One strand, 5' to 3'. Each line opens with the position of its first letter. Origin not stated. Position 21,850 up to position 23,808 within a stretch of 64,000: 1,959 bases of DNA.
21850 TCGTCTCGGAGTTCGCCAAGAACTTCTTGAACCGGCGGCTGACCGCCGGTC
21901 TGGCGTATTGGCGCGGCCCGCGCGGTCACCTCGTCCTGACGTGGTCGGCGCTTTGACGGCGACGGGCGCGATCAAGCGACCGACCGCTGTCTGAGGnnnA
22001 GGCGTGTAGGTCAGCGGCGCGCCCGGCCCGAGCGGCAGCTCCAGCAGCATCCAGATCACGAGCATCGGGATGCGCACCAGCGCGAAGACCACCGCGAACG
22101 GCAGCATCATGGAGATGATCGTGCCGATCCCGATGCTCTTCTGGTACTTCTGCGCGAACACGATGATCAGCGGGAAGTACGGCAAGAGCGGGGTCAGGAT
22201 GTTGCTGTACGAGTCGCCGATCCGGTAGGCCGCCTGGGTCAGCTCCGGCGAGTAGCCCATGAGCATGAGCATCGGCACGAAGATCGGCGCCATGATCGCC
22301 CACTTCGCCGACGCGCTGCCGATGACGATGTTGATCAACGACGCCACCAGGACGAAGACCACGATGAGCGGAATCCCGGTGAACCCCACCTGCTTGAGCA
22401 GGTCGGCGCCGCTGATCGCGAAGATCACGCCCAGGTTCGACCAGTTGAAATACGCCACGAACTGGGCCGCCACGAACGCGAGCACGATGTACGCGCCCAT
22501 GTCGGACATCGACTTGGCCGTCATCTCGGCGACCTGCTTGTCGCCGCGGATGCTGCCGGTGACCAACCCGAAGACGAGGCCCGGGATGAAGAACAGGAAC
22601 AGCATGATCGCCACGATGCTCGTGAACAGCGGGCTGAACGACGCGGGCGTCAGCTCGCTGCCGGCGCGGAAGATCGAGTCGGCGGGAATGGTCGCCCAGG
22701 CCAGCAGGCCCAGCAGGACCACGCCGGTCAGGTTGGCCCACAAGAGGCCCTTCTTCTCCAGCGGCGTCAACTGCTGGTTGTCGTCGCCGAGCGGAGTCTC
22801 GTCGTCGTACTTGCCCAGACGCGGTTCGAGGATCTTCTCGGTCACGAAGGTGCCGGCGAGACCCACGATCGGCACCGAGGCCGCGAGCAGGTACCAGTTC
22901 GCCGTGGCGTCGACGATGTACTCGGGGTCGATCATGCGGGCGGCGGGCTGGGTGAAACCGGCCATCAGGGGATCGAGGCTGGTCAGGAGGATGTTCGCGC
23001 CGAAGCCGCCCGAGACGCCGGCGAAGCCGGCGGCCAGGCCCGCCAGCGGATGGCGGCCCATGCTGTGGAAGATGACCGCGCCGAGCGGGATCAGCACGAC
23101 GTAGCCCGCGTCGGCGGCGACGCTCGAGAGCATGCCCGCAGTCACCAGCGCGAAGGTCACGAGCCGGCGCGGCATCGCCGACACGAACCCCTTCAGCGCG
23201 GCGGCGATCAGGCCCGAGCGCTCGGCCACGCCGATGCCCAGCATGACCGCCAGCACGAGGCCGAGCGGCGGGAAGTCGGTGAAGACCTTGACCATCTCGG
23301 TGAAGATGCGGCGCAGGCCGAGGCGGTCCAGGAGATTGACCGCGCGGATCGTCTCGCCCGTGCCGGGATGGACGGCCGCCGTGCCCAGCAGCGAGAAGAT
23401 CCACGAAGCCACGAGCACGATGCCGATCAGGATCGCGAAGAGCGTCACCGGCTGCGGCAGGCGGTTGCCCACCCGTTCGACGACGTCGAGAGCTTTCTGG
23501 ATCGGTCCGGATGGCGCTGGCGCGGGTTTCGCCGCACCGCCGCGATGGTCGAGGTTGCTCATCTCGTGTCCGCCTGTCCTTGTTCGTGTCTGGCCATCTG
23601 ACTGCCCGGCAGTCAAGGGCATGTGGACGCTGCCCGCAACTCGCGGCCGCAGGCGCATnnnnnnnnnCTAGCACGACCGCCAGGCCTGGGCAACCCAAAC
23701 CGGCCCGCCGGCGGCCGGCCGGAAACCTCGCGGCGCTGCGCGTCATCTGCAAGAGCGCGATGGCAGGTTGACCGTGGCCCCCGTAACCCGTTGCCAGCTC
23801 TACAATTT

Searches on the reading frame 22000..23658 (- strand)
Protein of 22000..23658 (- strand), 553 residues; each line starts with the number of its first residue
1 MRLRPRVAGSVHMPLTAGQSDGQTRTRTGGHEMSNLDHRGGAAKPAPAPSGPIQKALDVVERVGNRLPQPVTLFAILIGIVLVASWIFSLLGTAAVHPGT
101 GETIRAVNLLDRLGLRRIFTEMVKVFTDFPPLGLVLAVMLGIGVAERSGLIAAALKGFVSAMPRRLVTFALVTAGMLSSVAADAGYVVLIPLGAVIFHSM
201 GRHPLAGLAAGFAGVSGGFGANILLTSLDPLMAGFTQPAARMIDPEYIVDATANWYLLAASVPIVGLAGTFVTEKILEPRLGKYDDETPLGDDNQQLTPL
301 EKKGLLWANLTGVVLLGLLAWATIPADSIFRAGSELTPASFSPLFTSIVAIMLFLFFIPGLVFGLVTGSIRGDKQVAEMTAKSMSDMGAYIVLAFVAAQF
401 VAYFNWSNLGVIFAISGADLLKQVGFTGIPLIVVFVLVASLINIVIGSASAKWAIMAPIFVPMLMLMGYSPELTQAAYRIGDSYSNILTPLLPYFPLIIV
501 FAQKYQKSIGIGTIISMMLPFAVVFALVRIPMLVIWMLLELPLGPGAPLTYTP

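Call 38: search_protein_families(library=pfam, proteins=[window:22000-23658:-], max_evalue=0.0001)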
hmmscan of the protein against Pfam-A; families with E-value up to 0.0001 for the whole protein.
window:22000-23658:- (553 aa): 3 families
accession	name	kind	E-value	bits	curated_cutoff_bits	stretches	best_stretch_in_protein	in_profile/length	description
PF03806.19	ABG_transport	-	7.7e-201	668.1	27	1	56-551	2-502/502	AbgT putative transporter family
PF03606.21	DcuC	-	3.3e-06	26.4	23.1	1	166-491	119-419/461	C4-dicarboxylate anaerobic carrier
PF02667.20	SCFA_trans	-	3.8e-05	23.3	27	1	433-526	357-447/453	Short chain fatty acid transporter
